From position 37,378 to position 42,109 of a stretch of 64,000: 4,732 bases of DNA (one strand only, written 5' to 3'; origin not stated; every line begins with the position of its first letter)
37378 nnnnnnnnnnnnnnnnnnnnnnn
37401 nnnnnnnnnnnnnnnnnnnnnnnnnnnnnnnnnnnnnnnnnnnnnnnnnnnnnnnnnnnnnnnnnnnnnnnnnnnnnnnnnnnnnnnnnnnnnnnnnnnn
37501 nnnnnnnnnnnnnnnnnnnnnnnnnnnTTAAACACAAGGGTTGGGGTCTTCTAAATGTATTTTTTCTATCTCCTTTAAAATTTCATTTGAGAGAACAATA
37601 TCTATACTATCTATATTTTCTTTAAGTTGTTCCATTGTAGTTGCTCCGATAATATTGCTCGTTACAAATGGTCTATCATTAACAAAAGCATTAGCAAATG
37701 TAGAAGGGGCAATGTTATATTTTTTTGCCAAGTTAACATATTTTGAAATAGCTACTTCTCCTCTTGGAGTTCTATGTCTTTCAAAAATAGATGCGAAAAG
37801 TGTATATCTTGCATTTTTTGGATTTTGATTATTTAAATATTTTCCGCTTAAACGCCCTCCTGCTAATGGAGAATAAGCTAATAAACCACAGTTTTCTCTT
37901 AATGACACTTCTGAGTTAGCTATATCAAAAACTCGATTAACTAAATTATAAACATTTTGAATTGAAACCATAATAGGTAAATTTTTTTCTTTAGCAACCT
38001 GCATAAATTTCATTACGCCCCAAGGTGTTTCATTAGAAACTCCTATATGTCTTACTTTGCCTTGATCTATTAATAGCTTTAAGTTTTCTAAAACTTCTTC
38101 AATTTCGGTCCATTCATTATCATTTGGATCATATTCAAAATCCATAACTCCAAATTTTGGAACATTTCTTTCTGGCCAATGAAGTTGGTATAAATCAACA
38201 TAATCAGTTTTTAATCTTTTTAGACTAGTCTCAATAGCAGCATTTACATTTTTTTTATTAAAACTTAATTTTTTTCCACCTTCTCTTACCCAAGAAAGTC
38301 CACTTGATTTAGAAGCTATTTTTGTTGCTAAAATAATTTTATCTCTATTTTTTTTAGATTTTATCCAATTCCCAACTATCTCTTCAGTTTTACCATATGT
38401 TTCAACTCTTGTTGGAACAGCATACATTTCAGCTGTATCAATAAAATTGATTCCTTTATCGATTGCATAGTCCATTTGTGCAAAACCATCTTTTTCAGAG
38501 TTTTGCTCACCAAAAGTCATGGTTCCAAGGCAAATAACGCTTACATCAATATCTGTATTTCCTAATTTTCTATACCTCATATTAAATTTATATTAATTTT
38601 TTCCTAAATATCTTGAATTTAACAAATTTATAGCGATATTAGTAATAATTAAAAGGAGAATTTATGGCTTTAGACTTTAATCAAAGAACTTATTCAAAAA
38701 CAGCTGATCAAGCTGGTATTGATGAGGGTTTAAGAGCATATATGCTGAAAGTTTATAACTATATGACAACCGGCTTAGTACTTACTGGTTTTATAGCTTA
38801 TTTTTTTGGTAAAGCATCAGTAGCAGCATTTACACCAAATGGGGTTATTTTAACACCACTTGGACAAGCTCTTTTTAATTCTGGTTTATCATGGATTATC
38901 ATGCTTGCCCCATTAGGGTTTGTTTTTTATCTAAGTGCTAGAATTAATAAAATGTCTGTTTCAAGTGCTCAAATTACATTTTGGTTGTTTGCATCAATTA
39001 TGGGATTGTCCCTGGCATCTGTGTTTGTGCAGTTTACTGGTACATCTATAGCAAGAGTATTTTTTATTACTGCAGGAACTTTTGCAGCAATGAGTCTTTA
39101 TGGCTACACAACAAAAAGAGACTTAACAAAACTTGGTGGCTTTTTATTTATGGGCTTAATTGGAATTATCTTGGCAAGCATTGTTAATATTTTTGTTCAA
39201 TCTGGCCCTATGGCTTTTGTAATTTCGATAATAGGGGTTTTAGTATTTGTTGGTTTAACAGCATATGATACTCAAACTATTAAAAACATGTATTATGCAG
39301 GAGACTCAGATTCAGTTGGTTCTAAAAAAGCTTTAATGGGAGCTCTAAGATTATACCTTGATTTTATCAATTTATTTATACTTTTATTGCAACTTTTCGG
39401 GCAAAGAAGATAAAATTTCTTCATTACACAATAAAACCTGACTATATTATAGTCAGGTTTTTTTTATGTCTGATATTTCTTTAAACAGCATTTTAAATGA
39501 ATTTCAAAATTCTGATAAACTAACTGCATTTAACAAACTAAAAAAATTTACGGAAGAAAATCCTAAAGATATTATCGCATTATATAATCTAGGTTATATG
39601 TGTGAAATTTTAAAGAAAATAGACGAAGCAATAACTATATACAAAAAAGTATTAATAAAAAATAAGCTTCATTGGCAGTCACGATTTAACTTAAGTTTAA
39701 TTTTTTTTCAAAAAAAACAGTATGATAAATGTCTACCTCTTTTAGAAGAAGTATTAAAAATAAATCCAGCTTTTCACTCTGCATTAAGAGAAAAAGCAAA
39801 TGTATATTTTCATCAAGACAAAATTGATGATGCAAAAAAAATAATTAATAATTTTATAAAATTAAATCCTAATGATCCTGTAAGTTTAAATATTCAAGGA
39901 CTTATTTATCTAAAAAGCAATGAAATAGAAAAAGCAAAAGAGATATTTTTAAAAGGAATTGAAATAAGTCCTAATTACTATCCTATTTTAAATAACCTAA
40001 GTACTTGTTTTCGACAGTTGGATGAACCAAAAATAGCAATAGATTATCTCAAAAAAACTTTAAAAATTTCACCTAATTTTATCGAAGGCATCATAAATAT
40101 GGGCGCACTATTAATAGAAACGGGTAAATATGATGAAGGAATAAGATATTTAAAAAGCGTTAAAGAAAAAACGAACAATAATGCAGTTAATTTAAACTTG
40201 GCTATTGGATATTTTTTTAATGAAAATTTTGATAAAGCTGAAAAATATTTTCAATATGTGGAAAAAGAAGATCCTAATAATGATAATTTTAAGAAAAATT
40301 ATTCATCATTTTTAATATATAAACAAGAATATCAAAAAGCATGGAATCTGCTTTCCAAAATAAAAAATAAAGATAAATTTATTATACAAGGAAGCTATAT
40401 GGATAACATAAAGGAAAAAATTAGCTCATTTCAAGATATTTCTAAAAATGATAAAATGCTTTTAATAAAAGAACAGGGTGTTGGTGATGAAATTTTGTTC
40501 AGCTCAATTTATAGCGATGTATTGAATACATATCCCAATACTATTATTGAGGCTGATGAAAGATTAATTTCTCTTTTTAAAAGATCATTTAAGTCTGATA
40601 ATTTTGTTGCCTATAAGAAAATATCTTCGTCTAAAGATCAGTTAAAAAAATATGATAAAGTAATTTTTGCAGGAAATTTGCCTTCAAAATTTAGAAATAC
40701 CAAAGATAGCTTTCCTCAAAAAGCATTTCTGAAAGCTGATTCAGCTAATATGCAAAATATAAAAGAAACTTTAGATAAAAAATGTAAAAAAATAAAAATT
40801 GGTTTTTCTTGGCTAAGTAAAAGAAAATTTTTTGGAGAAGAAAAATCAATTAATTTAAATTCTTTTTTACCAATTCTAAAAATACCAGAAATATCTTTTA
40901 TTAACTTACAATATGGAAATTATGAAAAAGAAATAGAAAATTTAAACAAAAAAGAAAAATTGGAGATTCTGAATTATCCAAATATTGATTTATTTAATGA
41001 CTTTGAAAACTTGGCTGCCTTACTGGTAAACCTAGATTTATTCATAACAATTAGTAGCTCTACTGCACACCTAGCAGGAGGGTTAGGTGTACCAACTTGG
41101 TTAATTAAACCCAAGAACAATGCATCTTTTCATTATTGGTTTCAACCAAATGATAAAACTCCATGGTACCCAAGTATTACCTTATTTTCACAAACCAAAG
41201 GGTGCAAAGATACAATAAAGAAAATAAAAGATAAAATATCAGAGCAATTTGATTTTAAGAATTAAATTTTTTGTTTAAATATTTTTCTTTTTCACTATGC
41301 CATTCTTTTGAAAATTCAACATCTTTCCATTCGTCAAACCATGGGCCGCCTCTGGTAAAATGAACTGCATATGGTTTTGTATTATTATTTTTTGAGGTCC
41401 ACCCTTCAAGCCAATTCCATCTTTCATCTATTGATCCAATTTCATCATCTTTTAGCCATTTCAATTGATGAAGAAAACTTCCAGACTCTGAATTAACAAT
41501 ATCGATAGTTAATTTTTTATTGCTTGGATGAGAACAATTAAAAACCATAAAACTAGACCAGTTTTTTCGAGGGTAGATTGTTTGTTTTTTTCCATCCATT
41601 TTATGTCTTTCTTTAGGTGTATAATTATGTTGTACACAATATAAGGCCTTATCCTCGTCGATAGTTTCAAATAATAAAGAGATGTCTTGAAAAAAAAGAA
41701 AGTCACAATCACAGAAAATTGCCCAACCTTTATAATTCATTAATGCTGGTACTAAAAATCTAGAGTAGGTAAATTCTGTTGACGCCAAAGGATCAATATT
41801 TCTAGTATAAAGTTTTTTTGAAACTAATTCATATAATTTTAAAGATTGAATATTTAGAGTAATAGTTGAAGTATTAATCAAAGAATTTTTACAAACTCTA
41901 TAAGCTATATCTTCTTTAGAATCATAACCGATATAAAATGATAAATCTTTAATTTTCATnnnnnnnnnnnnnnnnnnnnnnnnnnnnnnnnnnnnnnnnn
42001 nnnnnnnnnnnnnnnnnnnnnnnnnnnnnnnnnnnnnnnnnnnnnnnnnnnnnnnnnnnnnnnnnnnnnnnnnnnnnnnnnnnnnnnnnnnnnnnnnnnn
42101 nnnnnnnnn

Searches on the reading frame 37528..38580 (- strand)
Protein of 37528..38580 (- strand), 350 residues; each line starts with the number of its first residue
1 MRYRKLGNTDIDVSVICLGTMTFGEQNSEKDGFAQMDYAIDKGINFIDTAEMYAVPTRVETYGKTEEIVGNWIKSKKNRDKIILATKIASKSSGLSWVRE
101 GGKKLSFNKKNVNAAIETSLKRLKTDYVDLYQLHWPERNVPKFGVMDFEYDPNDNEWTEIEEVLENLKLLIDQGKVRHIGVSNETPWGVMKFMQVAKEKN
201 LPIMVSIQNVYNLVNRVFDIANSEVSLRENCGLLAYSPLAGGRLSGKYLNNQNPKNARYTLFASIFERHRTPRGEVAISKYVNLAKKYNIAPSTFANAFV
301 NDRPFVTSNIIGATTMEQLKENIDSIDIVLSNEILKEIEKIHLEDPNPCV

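Call 18: search_protein_families(library=pfam, proteins=[window:37528-38580:-], max_evalue=0.0001)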
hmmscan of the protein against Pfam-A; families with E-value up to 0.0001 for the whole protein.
window:37528-38580:- (350 aa): 1 family
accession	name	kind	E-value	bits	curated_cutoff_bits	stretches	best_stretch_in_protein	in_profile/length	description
PF00248.27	Aldo_ket_red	-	1.9e-67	227.8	24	1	16-341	2-289/291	Aldo/keto reductase family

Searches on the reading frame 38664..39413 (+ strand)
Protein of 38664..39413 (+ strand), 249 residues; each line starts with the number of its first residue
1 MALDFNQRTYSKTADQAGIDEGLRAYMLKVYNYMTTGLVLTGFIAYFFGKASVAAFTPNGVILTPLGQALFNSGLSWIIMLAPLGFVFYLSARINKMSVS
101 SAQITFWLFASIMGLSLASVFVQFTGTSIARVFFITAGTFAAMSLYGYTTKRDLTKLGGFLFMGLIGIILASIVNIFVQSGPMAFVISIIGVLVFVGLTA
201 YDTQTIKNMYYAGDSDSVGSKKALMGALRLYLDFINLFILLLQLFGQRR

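Call 14: search_protein_families(library=pfam, proteins=[window:38664-39413:+], max_evalue=0.01)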
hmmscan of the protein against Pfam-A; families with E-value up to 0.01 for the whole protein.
window:38664-39413:+ (249 aa): 1 family
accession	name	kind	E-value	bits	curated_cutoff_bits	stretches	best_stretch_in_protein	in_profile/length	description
PF01027.25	Bax1-I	-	7.1e-62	209.3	34.1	1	24-245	1-207/207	Inhibitor of apoptosis-promoting Bax1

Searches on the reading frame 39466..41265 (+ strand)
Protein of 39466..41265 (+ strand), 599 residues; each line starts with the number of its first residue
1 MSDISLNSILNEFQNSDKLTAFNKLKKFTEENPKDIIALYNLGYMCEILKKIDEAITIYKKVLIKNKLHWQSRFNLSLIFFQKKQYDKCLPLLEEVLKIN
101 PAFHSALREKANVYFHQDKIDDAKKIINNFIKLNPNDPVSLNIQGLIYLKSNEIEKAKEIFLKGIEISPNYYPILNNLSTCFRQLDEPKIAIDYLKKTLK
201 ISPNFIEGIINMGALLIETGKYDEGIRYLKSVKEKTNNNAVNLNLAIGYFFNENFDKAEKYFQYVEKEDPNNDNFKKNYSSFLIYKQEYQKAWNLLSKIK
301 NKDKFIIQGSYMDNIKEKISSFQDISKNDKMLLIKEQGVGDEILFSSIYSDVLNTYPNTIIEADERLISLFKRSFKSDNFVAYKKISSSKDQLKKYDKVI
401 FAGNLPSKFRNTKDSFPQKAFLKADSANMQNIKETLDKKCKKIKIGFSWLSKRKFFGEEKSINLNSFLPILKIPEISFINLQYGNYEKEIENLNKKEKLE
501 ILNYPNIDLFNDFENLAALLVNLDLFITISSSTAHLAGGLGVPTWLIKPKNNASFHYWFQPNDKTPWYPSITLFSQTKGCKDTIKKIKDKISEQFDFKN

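Call 14: search_protein_families(library=pfam, proteins=[window:39466-41265:+], max_evalue=0.01)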
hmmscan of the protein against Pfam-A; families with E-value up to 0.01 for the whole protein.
window:39466-41265:+ (599 aa): 29 families (the best 25 are shown)
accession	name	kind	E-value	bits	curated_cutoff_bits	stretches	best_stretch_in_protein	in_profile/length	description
PF07719.23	TPR_2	-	1e-32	109.9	27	2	74-102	5-33/34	Tetratricopeptide repeat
PF00515.34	TPR_1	-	8.1e-27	92.4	27.8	2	38-63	3-28/34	Tetratricopeptide repeat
PF13431.12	TPR_17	-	1.1e-23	81.9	24.4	2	26-56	3-33/34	Tetratricopeptide repeat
PF14559.12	TPR_19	-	1.3e-22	80.3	25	2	81-138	2-59/68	Tetratricopeptide repeat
PF13181.12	TPR_8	-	7.1e-22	76.1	25.7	1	142-171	5-34/34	Tetratricopeptide repeat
PF13424.12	TPR_12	-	3.4e-17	62.9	30.1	0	174-202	47-75/77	Tetratricopeptide repeat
PF12895.13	ANAPC3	-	2e-16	60.5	27.2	2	83-161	2-79/82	Anaphase-promoting complex, cyclosome, subunit 3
PF13428.12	TPR_14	-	4.3e-14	52.1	23.5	0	106-138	3-35/44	Tetratricopeptide repeat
PF13174.12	TPR_6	-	1.3e-13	51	26.3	0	110-136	6-32/33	Tetratricopeptide repeat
PF13432.12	TPR_16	-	3.5e-11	43.8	32.7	0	51-100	12-61/65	Tetratricopeptide repeat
PF25062.1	ARM_TT21_N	-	2.5e-09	37.7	40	1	111-224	107-220/222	Tetratricopeptide repeat protein 21 N-terminal ARM repeat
PF23914.1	TPR_CcmH_CycH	-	3.7e-08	33.8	42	1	184-274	62-156/158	Cytochrome c-type biogenesis protein H TPR domain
PF25063.1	ARM_TT21_C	-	6.3e-07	29.9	35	0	24-104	117-198/209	Tetratricopeptide repeat protein 21 C-terminal ARM domain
PF25068.1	ARM_TT21_4th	-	1.2e-06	29.3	30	1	212-304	5-88/153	Tetratricopeptide repeat protein 21 forth ARM domain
PF24575.1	TPR_Slam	-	1.7e-06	28.8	35.2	0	32-87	43-98/104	Surface lipoprotein assembly modifier, N-terminal TPR repeats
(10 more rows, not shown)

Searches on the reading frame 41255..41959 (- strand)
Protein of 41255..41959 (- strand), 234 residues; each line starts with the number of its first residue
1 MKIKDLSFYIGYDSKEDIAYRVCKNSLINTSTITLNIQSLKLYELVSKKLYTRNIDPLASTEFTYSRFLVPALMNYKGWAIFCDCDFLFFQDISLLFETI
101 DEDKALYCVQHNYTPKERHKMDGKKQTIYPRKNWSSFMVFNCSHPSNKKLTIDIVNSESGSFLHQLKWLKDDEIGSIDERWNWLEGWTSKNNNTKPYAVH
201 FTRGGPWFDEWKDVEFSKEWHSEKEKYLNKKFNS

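Call 14: search_protein_families(library=pfam, proteins=[window:41255-41959:-], max_evalue=0.01)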
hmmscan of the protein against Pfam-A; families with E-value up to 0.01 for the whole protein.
window:41255-41959:- (234 aa): 1 family
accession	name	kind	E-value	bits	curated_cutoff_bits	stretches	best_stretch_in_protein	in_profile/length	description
PF01501.26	Glyco_transf_8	-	5.6e-06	26.5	24.3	1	57-202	79-243/253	Glycosyl transferase family 8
